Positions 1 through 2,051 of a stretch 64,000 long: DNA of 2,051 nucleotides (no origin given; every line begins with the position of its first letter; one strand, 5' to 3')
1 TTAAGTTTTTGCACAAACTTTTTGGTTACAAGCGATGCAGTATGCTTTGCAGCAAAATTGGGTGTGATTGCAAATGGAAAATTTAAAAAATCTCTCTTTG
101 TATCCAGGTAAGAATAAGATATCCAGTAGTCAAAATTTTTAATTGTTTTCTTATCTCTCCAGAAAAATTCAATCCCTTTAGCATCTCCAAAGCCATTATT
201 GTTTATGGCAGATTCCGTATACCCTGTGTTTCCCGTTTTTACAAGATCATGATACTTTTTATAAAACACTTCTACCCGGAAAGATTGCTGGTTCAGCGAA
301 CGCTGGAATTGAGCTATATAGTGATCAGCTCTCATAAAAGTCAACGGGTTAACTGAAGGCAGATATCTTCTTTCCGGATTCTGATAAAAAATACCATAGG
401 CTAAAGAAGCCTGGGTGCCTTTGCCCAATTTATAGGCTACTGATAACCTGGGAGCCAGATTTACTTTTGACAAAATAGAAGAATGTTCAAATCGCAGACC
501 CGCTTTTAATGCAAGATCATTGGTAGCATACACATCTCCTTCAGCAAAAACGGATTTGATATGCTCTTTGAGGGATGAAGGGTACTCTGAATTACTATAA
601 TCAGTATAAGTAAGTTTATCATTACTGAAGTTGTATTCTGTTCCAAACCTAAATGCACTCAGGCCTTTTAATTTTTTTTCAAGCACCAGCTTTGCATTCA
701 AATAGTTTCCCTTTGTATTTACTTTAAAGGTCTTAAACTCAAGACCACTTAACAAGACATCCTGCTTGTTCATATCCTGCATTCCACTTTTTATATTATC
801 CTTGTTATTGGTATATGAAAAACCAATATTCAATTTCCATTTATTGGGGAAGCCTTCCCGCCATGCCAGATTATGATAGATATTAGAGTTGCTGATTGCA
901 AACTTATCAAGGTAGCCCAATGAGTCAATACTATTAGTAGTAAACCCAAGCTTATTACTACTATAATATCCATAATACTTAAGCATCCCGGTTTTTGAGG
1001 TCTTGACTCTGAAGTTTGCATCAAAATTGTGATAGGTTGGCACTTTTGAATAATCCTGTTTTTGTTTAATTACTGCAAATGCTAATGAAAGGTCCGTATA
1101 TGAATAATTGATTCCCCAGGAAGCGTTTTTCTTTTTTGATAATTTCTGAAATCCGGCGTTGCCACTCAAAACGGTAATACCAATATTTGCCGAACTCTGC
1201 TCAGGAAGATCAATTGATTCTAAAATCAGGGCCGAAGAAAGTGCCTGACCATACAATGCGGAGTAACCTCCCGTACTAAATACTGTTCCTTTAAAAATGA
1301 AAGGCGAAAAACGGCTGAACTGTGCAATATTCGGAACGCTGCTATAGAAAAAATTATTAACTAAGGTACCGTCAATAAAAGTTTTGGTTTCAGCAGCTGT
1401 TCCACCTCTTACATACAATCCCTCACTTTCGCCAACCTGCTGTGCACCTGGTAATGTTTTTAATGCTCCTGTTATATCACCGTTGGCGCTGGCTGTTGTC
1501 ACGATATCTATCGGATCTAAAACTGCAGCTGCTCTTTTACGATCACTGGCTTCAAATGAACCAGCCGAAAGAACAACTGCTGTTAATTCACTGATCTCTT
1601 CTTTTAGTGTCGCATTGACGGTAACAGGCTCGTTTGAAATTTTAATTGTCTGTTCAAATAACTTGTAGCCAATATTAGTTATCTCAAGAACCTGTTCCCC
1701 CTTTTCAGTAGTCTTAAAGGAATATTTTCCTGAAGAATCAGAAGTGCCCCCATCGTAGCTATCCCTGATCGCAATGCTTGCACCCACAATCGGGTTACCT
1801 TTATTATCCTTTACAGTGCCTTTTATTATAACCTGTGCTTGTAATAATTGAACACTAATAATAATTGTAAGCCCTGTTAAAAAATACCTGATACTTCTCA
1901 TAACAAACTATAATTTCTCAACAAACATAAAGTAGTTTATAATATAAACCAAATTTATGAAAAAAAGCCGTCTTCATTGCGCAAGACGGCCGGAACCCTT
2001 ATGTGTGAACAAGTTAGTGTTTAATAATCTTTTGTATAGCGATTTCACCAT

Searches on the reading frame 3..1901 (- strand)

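Call 67: search_protein_families(library=pfam, proteins=[window:3-1901:-], max_evalue=0.001)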
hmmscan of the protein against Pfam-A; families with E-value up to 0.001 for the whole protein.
window:3-1901:- (633 aa): 3 families
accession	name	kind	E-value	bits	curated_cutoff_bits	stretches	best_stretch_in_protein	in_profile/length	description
PF13715.12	CarbopepD_reg_2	-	9.9e-16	58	32.2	1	26-110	1-87/88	CarboxypepD_reg-like domain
PF13620.12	CarboxypepD_reg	-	7.6e-13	49.1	32.3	1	26-100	2-82/82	Carboxypeptidase regulatory-like domain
PF07715.20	Plug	-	1.4e-05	26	23.9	1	138-219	20-101/107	TonB-dependent Receptor Plug Domain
